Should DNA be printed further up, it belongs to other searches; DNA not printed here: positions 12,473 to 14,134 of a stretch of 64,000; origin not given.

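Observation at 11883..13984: DprE1/DprE2 orthologue pair outside the Actinobacteria, with Ala at the benzothiazinone-target cysteine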

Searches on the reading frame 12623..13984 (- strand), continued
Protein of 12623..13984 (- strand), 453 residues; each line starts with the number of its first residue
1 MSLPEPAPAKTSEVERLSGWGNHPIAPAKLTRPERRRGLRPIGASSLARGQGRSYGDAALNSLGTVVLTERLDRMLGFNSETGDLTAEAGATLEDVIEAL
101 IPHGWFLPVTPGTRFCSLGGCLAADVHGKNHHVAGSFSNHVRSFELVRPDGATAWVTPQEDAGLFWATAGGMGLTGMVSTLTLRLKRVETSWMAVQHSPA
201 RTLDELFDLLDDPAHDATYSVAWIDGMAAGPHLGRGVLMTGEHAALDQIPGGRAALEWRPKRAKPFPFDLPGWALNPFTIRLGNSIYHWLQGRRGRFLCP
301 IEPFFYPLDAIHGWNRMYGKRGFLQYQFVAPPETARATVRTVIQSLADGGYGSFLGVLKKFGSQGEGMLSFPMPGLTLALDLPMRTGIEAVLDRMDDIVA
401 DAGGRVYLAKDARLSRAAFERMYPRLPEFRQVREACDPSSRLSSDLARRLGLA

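Call 45: list_cluster_members(proteins=[P0242, P0243, P0245, P0246, P0247, P0248, P0252, P0253, P0254, P0255])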
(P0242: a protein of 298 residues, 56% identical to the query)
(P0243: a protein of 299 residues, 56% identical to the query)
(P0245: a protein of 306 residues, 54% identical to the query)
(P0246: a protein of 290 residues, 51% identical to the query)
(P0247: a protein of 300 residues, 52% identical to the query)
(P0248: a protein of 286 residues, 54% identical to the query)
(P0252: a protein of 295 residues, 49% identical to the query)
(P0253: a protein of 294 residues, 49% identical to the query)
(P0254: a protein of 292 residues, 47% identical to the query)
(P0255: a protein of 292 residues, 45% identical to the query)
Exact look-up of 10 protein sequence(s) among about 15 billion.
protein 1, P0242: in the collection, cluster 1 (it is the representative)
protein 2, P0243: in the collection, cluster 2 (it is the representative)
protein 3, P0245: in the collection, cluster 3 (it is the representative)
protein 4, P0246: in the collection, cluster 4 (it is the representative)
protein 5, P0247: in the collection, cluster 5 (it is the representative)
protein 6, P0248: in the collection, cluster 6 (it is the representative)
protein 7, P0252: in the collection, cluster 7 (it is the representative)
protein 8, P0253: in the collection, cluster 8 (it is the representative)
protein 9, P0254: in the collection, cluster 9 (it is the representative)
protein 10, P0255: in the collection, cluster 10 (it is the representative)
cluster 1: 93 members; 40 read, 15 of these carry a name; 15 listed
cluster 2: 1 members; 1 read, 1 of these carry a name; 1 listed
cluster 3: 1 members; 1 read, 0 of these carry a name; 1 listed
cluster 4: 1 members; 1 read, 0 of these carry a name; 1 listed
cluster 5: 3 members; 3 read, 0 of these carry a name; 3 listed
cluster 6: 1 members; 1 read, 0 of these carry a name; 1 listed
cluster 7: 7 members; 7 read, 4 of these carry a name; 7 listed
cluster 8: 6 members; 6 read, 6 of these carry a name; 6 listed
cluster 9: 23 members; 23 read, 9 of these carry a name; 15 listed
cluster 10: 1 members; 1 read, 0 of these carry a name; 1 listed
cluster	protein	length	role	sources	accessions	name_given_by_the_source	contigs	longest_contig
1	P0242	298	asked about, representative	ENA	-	-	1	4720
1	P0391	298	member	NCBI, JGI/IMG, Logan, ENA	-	4-hydroxybenzoate polyprenyltransferase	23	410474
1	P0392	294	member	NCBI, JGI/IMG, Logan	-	4-hydroxybenzoate polyprenyltransferase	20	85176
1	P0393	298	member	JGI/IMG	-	4-hydroxybenzoate polyprenyltransferase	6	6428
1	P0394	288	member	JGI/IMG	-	4-hydroxybenzoate polyprenyltransferase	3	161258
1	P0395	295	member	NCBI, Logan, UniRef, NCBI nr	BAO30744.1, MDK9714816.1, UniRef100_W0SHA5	MAG: decaprenyl-phosphate phosphoribosyltransferase [Sulfuritalea sp.] | UbiA prenyltransferase n=2 Tax=Sulfuritalea hydrogenivorans TaxID=748811 ... | decaprenyl-phosphate phosphoribosyltransferase [Sulfuritalea sp.]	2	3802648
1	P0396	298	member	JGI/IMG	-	4-hydroxybenzoate polyprenyltransferase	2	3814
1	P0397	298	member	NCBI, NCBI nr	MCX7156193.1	MAG: decaprenyl-phosphate phosphoribosyltransferase [Rhodocyclales bacterium] | decaprenyl-phosphate phosphoribosyltransferase [Rhodocyclales bacterium]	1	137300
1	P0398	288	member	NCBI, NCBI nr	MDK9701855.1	MAG: decaprenyl-phosphate phosphoribosyltransferase [Sulfuritalea sp.] | decaprenyl-phosphate phosphoribosyltransferase [Sulfuritalea sp.]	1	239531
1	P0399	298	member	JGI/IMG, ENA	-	4-hydroxybenzoate polyprenyltransferase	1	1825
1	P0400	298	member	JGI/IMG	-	4-hydroxybenzoate polyprenyltransferase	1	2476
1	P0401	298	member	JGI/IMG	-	4-hydroxybenzoate polyprenyltransferase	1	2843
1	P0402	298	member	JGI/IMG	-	4-hydroxybenzoate polyprenyltransferase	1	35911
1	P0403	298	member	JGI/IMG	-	4-hydroxybenzoate polyprenyltransferase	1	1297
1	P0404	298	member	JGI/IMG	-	4-hydroxybenzoate polyprenyltransferase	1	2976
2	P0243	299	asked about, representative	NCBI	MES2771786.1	MAG: decaprenyl-phosphate phosphoribosyltransferase [Pseudomonadota bacterium]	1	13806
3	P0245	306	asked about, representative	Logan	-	-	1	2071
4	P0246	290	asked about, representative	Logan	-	-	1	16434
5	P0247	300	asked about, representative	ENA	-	-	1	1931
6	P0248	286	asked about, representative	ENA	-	-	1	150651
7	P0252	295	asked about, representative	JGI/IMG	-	-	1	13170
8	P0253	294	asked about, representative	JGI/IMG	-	4-hydroxybenzoate polyprenyltransferase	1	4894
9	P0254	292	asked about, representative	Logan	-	-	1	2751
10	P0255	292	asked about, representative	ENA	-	-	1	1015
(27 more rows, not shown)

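Call 48: search_dna_similar(query=window:12623-13984:-, collection=plasmids, mode=protein, max_rows=15)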
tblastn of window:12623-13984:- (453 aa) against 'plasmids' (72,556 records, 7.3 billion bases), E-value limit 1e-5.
Records with a match: 79; places in all: 80; records where one place covers at least 80% of the query: 65.
Best place of each record, by identity: <60% 79.
By first word of the organism name: Rhizobium 34; Sinorhizobium 5; Cereibacter 3; Salipiger 3; Rhodovulum 3; Paracoccus 2; Ruegeria 2; Agrobacterium 2; Rhodococcus 2; Bacillus 2; and 20 more.
By predicted mobility (MOB-suite, as given by PLSDB): non-mobilizable 56; conjugative 15; mobilizable 8.
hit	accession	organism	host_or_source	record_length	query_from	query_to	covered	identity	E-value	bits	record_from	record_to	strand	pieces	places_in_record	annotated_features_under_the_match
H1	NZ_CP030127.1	Indioceanicola profundi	sediment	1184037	17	438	93%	48.3%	7e-108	357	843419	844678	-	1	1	none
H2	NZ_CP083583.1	Kovacikia minuta CCNUW1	cell culture,fresh water lake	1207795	15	438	94%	47.7%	7e-125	406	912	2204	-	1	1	record has no annotation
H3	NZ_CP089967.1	Cereibacter azotoformans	Owen's River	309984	4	433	95%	46.6%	5e-97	326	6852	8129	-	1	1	FAD-binding oxidoreductase | hypothetical protein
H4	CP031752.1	Cereibacter sphaeroides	cell culture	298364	4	433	95%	46.3%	2e-96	324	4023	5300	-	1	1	FAD-binding oxidoreductase | hypothetical protein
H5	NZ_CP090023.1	Cereibacter azotoformans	cell culture,Aquaculture sediment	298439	4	433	95%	46.3%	2e-96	324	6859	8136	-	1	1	FAD-binding oxidoreductase | hypothetical protein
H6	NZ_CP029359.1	Azospirillum thermophilum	cell culture,hot spring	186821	17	438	93%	45.8%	7e-106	352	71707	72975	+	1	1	FAD-binding oxidoreductase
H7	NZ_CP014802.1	Salipiger profundus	single cell,environmental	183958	16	435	93%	46.0%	3e-99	333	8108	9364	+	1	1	FAD-binding oxidoreductase | GtrA family protein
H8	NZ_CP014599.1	Salipiger sp. CCB-MM3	mangrove soil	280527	15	434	93%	45.8%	1e-104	348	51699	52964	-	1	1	FAD-binding oxidoreductase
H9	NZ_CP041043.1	Paracoccus sp. AK26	pure culture,Hexachlorocyclohexane ...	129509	17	436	93%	45.2%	2e-99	333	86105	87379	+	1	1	FAD-binding oxidoreductase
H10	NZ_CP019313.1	Tateyamaria omphalii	Single cell,seawater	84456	14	434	93%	43.5%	2e-96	325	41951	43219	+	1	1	FAD-binding oxidoreductase | GtrA family protein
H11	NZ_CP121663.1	Rhizobium sp. CB3090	Gliricidia sp.,cell culture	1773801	10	431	93%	42.7%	5e-95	320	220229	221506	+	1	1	record has no annotation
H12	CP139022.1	Flammeovirgaceae bacterium SG7u.111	Seagrass,tissue sample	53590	15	438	94%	42.5%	1e-113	374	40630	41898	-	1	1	FAD-binding oxidoreductase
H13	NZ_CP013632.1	Rhizobium sp. N324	Phaseolus vulgaris,Whole ...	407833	14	435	93%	42.7%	2e-96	325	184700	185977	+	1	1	FAD-binding oxidoreductase | GtrA family protein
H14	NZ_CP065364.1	Ruegeria sp. SCSIO 43209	Galaxea fascicularis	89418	14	433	93%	42.8%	2e-98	330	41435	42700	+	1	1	FAD-binding oxidoreductase | GtrA family protein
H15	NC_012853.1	Rhizobium leguminosarum bv. trifolii WSM1325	-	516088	17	433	92%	42.9%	3e-95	321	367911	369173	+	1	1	FAD-binding oxidoreductase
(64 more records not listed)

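Call 49: get_annotated_region(hit=H13, flank=7000)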
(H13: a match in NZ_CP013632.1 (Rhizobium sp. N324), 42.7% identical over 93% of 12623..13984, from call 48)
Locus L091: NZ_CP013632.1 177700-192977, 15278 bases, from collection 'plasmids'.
description: Rhizobium sp. N324 plasmid pRspN324b, complete sequence
organism: Rhizobium sp. N324 (NCBI taxid 1703969)
taxonomy: Bacteria; Pseudomonadota; Alphaproteobacteria; Hyphomicrobiales; Rhizobiaceae; Rhizobium; Rhizobium sp. N324
host: -; source: Phaseolus vulgaris,Whole organism,Legume-root nodule,legume-root nodule; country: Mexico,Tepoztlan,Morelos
typing (MOB-suite, as given by PLSDB): non-mobilizable
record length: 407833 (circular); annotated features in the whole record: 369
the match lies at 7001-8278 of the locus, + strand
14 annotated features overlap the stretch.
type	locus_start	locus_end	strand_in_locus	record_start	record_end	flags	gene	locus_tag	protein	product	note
CDS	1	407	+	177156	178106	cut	-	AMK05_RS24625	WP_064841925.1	EamA family transporter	-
CDS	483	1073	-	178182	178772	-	-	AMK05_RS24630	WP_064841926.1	SOS response-associated peptidase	GO:0018142 - obsolete protein-DNA covalent cross-linking [Evidence IEA]; GO:0009432 - SOS response [Evidence IEA]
CDS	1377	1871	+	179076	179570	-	-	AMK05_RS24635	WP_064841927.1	SOS response-associated peptidase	GO:0018142 - obsolete protein-DNA covalent cross-linking [Evidence IEA]; GO:0009432 - SOS response [Evidence IEA]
CDS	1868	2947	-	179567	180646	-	dinB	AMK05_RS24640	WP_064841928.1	DNA polymerase IV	GO:0006281 - DNA repair [Evidence IEA]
CDS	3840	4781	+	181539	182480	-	-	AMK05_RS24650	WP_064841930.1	NAD(P)/FAD-dependent oxidoreductase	-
CDS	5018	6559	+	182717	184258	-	-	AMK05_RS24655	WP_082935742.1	UbiA family prenyltransferase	-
CDS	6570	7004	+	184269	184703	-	-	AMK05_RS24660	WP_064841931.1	GtrA family protein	-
CDS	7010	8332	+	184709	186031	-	-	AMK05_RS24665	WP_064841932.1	FAD-binding oxidoreductase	-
CDS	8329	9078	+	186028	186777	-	-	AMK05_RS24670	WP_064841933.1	SDR family oxidoreductase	-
CDS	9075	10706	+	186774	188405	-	-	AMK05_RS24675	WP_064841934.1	hypothetical protein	-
CDS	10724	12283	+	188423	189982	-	-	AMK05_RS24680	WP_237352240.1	hypothetical protein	-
CDS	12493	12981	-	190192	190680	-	-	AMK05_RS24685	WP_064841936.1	hypothetical protein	-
CDS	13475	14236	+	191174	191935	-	-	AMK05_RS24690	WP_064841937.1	ImuA family protein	-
CDS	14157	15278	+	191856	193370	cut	-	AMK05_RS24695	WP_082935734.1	DNA polymerase Y family protein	-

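Call 54: list_cluster_members(proteins=[P0250, P0257, P0260, P0261, P0268, P0270, P0272, P0294, P0314, P0319])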
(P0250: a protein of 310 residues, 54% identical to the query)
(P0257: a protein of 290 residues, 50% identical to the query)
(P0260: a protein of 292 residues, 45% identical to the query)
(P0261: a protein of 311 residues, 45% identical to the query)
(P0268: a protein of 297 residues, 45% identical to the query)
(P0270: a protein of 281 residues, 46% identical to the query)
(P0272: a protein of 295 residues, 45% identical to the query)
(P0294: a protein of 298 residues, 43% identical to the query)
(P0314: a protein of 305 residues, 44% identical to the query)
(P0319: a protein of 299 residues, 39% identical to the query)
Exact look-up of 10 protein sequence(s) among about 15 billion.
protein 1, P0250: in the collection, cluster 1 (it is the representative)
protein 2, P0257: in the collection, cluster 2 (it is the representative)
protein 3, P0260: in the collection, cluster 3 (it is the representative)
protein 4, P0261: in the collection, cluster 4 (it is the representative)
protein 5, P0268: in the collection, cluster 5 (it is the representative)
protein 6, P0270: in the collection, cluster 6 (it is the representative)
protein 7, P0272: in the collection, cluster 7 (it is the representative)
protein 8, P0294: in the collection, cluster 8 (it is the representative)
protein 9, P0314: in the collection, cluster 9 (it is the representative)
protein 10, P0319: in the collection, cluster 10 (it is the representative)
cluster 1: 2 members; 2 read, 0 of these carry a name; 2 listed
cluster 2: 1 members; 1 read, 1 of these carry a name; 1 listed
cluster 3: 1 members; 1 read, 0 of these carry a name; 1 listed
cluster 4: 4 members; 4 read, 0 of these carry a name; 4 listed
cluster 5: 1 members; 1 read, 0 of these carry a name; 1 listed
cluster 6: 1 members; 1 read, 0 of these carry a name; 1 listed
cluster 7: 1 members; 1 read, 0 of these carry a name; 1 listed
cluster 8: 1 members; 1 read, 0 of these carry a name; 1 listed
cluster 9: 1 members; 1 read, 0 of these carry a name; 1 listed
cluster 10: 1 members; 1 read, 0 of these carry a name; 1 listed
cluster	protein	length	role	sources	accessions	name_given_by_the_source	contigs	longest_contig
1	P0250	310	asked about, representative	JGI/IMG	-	-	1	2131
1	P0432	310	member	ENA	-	-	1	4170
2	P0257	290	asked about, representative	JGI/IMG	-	4-hydroxybenzoate polyprenyltransferase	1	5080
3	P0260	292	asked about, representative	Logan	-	-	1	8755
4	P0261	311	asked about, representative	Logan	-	-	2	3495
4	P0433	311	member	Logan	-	-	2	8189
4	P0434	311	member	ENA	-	-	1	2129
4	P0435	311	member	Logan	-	-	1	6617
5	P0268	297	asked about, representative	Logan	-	-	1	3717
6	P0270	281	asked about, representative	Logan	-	-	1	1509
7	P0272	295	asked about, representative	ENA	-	-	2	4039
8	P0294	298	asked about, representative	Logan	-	-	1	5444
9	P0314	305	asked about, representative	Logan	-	-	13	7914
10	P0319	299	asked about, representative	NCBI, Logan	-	-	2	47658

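Call 63: find_encoding_contigs(protein=P0023, flank=10000, max_places=1)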
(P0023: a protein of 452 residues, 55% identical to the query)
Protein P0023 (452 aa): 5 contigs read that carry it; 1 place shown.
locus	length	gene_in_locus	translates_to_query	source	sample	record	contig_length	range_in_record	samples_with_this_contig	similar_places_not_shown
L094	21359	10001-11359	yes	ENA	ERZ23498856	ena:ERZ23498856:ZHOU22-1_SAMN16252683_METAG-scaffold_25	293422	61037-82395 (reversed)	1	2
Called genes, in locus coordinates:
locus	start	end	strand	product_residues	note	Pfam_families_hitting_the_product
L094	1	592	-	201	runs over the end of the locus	PF02190:LON_substr_bdg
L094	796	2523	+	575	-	PF01590:GAF, PF13185:GAF_2, PF13492:GAF_3 (faint), PF00989:PAS (weak), PF13426:PAS_9 (weak), PF00512:HisKA, PF02518:HATPase_c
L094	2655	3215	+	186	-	PF00702:Hydrolase, PF13419:HAD_2, PF13242:Hydrolase_like (weak)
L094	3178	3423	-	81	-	PF10432:bact-PGI_C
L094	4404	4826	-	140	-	PF00436:SSB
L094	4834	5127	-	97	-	PF01250:Ribosomal_S6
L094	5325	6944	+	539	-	-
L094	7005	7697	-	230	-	PF01966:HD (weak)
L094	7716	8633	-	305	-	PF01522:Polysacc_deac_1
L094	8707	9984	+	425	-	PF02403:Seryl_tRNA_N, PF00587:tRNA-synt_2b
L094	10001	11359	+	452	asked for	PF01565:FAD_binding_4, PF04030:ALO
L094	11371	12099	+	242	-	PF00106:adh_short, PF08659:KR, PF13561:adh_short_C2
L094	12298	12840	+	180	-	-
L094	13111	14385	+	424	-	PF00155:Aminotran_1_2, PF00266:Aminotran_5, PF01041:DegT_DnrJ_EryC1, PF01212:Beta_elim_lyase (weak), PF01053:Cys_Met_Meta_PP (weak)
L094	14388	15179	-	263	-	PF00775:Dioxygenase_C, PF13620:CarboxypepD_reg (faint)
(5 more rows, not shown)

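Call 64: find_encoding_contigs(protein=P0117, flank=10000, max_places=1)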
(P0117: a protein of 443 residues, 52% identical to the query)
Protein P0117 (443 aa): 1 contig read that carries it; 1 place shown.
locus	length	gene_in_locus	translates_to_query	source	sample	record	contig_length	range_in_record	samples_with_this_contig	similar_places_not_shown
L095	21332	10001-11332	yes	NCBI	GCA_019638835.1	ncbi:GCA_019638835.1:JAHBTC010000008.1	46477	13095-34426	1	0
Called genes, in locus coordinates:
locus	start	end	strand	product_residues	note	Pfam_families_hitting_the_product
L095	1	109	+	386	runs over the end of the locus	PF00226:DnaJ, PF23381:Beta-prop_IFT122_1st, PF24807:WD40_CDC20-Fz, PF24814:WD40_Prp19, PF25174:Beta-prop_THOC3, PF25391:WD40_Gbeta, PF23414:Beta-prop_EML_2, PF24817:WD40_WDHD1_1st, +41 more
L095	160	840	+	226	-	PF01966:HD (faint)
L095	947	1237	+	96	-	PF01250:Ribosomal_S6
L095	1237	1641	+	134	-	PF00436:SSB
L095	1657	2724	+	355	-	PF01380:SIS, PF10432:bact-PGI_C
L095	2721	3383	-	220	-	PF00702:Hydrolase, PF13419:HAD_2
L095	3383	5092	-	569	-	PF00989:PAS (faint), PF01590:GAF, PF13185:GAF_2, PF13492:GAF_3 (faint), PF08448:PAS_4 (weak), PF00512:HisKA, PF02518:HATPase_c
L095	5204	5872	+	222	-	PF02190:LON_substr_bdg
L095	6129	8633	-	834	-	PF00483:NTP_transferase, PF12804:NTP_transf_3, PF00132:Hexapep (faint), PF25087:GMPPB_C, PF25084:LbH_EIF2B, PF02878:PGM_PMM_I, PF02879:PGM_PMM_II, PF02880:PGM_PMM_III, +1 more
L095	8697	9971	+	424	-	PF02403:Seryl_tRNA_N, PF00587:tRNA-synt_2b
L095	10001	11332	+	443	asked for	PF01565:FAD_binding_4, PF04030:ALO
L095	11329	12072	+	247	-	PF00106:adh_short, PF13561:adh_short_C2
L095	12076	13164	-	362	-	PF13729:TraF_2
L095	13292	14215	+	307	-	PF00586:AIRS, PF02769:AIRS_C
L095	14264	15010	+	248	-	PF00005:ABC_tran, PF13304:AAA_21 (weak)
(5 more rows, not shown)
